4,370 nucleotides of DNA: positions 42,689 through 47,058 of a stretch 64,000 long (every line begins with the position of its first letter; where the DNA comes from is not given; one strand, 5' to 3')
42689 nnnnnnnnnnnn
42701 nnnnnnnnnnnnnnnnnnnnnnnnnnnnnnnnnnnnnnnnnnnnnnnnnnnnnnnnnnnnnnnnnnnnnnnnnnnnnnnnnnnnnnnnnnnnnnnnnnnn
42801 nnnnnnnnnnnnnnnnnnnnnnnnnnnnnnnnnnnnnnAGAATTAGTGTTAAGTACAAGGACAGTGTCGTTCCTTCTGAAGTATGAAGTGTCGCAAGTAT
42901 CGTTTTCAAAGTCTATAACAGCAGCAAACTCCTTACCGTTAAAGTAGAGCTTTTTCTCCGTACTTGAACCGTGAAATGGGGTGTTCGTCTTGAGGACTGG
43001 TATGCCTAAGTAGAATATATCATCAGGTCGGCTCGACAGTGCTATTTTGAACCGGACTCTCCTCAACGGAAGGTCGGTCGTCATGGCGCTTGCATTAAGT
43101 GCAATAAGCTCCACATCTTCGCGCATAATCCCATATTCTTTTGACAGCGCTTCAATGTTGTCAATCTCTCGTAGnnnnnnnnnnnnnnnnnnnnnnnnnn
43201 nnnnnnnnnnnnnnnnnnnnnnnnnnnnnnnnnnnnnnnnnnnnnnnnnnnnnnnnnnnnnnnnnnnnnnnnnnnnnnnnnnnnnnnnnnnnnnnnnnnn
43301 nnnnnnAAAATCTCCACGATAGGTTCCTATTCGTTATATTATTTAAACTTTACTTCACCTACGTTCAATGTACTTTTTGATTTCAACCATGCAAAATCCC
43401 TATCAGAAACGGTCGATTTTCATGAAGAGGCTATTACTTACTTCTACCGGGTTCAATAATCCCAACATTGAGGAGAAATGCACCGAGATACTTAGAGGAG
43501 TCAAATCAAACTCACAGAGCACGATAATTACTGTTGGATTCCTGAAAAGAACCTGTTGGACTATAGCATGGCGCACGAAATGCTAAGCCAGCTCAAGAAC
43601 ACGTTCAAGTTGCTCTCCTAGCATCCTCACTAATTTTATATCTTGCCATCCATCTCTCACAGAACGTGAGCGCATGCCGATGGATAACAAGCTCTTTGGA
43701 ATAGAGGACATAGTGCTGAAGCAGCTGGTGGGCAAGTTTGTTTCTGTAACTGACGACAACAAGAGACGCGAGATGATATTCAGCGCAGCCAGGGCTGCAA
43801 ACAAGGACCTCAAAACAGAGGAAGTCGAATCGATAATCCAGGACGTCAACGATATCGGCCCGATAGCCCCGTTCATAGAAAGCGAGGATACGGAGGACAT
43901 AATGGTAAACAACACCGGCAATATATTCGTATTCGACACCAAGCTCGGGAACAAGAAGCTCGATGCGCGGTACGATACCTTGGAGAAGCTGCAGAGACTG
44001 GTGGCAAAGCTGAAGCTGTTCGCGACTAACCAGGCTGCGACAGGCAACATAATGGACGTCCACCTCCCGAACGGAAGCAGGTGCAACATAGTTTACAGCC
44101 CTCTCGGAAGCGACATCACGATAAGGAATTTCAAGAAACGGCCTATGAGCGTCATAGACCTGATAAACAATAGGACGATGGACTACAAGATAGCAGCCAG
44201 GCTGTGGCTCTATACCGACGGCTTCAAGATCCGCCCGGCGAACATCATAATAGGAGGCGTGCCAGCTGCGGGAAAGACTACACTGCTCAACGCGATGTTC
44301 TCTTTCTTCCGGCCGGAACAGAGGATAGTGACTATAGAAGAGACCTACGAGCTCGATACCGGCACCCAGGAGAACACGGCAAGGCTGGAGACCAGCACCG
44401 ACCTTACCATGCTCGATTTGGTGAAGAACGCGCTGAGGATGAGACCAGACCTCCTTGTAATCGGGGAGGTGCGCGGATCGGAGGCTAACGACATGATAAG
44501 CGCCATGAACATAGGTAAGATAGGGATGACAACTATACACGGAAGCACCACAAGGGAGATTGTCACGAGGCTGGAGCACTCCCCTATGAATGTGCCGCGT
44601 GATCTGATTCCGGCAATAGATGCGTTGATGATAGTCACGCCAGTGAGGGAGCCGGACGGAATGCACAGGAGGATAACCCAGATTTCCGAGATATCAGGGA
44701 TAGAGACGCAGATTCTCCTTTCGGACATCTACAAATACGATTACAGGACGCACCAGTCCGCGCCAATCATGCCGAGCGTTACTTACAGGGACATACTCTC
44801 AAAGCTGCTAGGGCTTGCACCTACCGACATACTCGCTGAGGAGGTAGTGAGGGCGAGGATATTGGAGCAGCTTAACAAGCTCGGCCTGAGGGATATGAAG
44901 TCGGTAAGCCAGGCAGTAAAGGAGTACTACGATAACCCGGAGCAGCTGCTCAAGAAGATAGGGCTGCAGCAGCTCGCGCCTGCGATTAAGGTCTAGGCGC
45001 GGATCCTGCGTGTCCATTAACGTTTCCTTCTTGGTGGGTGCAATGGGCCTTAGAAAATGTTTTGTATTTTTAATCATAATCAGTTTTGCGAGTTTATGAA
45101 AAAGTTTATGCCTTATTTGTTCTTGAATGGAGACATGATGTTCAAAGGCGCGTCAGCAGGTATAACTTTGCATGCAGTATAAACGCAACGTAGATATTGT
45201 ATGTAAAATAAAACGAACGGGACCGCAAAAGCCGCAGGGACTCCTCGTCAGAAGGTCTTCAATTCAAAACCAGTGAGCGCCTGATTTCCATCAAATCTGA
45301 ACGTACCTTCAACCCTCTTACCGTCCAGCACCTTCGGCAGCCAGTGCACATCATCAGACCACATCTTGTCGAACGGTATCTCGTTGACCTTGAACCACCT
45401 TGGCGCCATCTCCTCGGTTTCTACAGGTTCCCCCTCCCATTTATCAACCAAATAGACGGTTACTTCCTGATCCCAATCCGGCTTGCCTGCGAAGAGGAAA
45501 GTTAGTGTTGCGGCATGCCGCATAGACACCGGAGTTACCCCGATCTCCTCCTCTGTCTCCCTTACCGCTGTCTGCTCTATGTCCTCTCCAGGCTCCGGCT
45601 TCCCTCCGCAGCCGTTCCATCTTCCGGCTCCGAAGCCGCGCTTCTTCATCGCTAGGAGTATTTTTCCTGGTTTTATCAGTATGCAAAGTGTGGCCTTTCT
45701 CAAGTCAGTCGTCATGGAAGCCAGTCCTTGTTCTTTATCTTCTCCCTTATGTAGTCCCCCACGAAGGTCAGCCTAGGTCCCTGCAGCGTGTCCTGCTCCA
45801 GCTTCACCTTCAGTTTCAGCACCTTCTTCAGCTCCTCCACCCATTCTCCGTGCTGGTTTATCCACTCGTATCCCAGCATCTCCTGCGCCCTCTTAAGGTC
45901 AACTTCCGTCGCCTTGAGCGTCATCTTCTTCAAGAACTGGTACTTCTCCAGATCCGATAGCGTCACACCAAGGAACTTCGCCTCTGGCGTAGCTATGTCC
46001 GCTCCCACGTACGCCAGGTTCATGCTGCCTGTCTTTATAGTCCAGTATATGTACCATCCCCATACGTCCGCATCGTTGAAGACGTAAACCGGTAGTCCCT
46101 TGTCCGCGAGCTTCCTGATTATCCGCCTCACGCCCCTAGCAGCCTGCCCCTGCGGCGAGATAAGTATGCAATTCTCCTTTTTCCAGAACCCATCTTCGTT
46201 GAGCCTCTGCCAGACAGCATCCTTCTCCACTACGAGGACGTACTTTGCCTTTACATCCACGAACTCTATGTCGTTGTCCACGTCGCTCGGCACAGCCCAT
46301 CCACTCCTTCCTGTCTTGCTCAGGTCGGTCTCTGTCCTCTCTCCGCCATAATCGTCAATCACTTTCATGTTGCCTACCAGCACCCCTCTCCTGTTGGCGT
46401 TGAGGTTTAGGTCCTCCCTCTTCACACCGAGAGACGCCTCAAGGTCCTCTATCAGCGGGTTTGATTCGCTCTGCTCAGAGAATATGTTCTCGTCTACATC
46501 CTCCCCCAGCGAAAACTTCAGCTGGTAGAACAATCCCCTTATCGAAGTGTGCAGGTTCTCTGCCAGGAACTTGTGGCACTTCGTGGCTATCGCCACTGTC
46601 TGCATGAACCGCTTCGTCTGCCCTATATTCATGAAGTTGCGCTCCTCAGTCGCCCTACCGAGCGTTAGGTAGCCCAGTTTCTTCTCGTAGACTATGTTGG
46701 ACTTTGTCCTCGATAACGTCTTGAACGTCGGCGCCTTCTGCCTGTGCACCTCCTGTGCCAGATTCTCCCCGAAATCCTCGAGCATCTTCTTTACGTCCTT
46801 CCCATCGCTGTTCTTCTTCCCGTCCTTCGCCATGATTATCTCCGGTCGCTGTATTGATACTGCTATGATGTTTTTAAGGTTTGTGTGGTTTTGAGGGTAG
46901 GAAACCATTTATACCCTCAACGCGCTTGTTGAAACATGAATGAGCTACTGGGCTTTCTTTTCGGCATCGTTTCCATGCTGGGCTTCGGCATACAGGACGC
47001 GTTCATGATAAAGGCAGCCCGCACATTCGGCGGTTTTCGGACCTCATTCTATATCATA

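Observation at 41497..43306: Two-gene cassette: radical-SAM-like enzyme with a CX2CX2C triad coupled to a DAC (DisA_N)-like protein with altered catalytic motifs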

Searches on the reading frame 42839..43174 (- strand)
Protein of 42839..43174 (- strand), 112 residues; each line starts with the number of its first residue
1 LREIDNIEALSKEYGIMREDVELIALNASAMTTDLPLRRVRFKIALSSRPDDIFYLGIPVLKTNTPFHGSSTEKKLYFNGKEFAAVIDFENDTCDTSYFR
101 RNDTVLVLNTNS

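Call 69: predict_structure(alignment_id=A3)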
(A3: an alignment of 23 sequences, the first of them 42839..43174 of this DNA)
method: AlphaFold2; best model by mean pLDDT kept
length: 112 residues; sequences in the alignment: 23
mean_pLDDT: 86.4   pTM: 0.76
mean pLDDT of the five models: 86.4, 85.5, 85.3, 84.4, 83.4
residues with pLDDT >= 90: 85; 70-90: 8; 50-70: 6; < 50: 13
segments of 3 or more residues with pLDDT < 50: 97-101, 106-112
pLDDT, mean of each block of 10 residues (from residue 1): 90 95 93 94 94 92 96 97 96 61 49 44
secondary structure, 60 per line:
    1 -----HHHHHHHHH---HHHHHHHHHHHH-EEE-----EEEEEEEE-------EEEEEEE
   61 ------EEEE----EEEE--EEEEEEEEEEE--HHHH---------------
elements in order: H6-14 H18-29 E31-33 E39-46 E54-60 E67-70 E75-78 E81-91 H94-97

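Call 72: fold_search(model_id=the predicted structure, library=pdb)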
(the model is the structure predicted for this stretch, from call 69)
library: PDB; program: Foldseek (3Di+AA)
matches with E <= 10: 513; with E <= 0.001: 0
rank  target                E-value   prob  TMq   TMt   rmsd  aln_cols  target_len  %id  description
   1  7ypl                  3.5e-01  0.07  0.17  0.19  14.2        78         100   10  Crystal structure of fibronectin type III domain variant, a VEGFR2-specific antagonist (released 2023-08-16)
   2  6zme_CH               3.7e-01  0.13  0.24  0.09  10.7        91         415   13  SARS-CoV-2 Nsp1 bound to the human CCDC124-80S-eERF1 ribosome complex (released 2020-08-12)
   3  3ir9_A                4.5e-01  0.18  0.28  0.20  11.2        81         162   12  C-terminal domain of Peptide Chain Release Factor from Methanosarcina mazei. (released 2009-09-01)
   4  8hvr_G                4.5e-01  0.10  0.20  0.23  12.9        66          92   15  Cryo-EM structure of AfsR-dependent transcription activation complex with afsS promoter (released 2023-12-27)
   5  8dy9_G                5.4e-01  0.09  0.19  0.20  10.4        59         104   15  Streptomyces venezuelae RNAP unconstrained open promoter complex with WhiA and WhiB transcription factors (released 2023-03-01)
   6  2h41                  7.0e-01  0.06  0.17  0.19  11.5        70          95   16  Solution structure of the second type III domain of human Fibronectin: minimized average structure (released 2007-04-10)
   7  9n7g_B                7.9e-01  0.04  0.17  0.12  12.8        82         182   12  Crystal structure of S1007A in complex with FN3 (released 2025-12-17)
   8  6vvv_J                8.4e-01  0.08  0.20  0.24  15.1        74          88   12  Crystal structure of a Mycobacterium smegmatis transcription initiation complex with Rifampicin-resistant RNA polymera (released 2020-10-21)
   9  5hdw                  9.0e-01  0.02  0.14  0.12  12.8        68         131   16  ApaG Domain of FBxo3 (released 2016-04-06)
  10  7p5x_AJ               1.0e+00  0.10  0.20  0.24   8.5        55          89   14  Mycobacterial RNAP with transcriptional activator PafBC (released 2021-12-22)
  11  2ck2_B                1.0e+00  0.04  0.17  0.19  13.1        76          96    8  Structure of core-swapped mutant of fibronectin (released 2007-04-10)
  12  9n7g_A                1.1e+00  0.04  0.18  0.13  12.6        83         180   14  Crystal structure of S1007A in complex with FN3 (released 2025-12-17)
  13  4m6a_E                1.2e+00  0.04  0.17  0.20  13.2        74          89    9  N-Terminal beta-Strand Swapping in a Consensus Derived Alternative Scaffold Driven by Stabilizing Hydrophobic Interact (released 2014-02-26)
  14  6ytc_MODEL_1_A        1.2e+00  0.06  0.23  0.26  10.7        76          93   10  Solution NMR structure of the isolated NTE domain of BT1762-63 levan transporter (released 2020-07-08)
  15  4d5n_A                1.3e+00  0.06  0.27  0.09  15.4       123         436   15  Cryo-EM structures of ribosomal 80S complexes with termination factors and cricket paralysis virus IRES reveal the IRE (released 2015-02-04)
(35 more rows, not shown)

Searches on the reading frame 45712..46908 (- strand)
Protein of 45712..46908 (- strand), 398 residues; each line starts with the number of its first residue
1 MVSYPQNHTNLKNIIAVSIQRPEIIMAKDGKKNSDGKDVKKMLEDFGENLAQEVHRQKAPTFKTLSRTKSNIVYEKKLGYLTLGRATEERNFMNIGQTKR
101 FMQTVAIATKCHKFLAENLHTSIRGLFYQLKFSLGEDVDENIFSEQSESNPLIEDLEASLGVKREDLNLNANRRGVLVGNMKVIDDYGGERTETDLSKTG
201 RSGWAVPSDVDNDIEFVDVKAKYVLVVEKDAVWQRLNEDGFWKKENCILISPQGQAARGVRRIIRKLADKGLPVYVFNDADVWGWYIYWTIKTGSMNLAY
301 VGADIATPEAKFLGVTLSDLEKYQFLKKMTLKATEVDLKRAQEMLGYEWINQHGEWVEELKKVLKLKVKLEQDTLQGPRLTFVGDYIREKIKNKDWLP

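Call 73: list_cluster_members(proteins=[window:45712-46908:-, window:38417-39622:+, window:43674-44996:+, window:40723-41496:+, window:45248-45715:-])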
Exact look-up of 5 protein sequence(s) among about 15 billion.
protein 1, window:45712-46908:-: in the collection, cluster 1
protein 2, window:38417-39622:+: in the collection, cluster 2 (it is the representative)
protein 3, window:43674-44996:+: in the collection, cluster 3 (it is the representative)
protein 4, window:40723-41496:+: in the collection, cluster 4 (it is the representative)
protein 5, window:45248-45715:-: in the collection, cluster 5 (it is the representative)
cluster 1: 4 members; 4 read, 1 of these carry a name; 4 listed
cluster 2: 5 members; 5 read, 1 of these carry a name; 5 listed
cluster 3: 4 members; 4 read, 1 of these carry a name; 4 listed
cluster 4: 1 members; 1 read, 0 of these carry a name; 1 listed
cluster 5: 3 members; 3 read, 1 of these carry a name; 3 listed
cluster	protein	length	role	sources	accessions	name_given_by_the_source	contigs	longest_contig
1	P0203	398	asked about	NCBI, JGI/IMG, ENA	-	DNA topoisomerase-6 subunit A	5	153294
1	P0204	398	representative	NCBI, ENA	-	-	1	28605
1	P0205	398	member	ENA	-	-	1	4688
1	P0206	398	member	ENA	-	-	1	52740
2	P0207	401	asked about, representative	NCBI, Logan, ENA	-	-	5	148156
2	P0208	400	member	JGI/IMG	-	fused signal recognition particle receptor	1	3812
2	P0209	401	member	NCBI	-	-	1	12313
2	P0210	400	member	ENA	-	-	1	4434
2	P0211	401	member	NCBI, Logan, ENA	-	-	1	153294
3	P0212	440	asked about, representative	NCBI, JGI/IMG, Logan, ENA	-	flagellar protein FlaI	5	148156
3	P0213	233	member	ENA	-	-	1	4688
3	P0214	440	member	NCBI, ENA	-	-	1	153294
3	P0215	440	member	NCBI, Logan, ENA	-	-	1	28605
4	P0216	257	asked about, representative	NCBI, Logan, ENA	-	-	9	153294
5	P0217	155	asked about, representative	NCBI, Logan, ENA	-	-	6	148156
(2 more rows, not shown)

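Call 87: find_homologous_proteins(query=window:45712-46908:-, max_evalue=1e-40)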
Query window:45712-46908:- (398 aa): 970 proteins with E <= 1e-40 among 5359 candidates; the best 120 are listed.
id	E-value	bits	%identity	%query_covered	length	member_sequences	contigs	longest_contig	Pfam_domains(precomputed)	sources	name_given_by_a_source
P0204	2.6e-265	897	100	100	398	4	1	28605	PF21180.4,PF04406.20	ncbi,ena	-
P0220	4.0e-212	722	86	90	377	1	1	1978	PF21180.4,PF20768.3,PF04406.20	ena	-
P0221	1.6e-208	710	85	90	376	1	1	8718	PF21180.4,PF04406.20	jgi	jgi:DNA topoisomerase-6 subunit A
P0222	1.3e-204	697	81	91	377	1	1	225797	PF21180.4,PF20768.3,PF04406.20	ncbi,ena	-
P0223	1.4e-203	694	81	93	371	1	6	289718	PF21180.4,PF20768.3,PF04406.20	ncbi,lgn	-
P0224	3.7e-202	689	80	91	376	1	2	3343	PF21180.4,PF20768.3,PF04406.20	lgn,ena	-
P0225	3.9e-202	689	79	94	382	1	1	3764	PF21180.4,PF20768.3,PF04406.20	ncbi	-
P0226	4.0e-202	689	80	94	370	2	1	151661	PF21180.4,PF20768.3,PF04406.20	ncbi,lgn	-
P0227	1.1e-201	688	80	93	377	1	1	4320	PF21180.4,PF20768.3,PF04406.20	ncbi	ncbi:MAG: DNA topoisomerase VI [Candidatus Micrarchaeales archaeon]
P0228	5.2e-200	682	79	93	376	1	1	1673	PF21180.4,PF20768.3,PF04406.20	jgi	jgi:DNA topoisomerase VI subunit A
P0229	2.0e-199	680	78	94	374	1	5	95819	PF21180.4,PF04406.20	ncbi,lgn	-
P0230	3.8e-199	679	78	94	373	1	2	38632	PF21180.4,PF20768.3,PF04406.20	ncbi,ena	-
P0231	1.4e-198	677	80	90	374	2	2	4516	PF21180.4,PF04406.20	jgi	jgi:DNA topoisomerase-6 subunit A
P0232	3.2e-198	676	79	93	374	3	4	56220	PF21180.4,PF20768.3,PF04406.20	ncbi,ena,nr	ncbi:MAG: DNA topoisomerase IV subunit A [Candidatus Micrarchaeales archaeon]|nr:DNA topoisomerase I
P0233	1.1e-197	674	78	93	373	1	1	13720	PF21180.4,PF20768.3,PF04406.20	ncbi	-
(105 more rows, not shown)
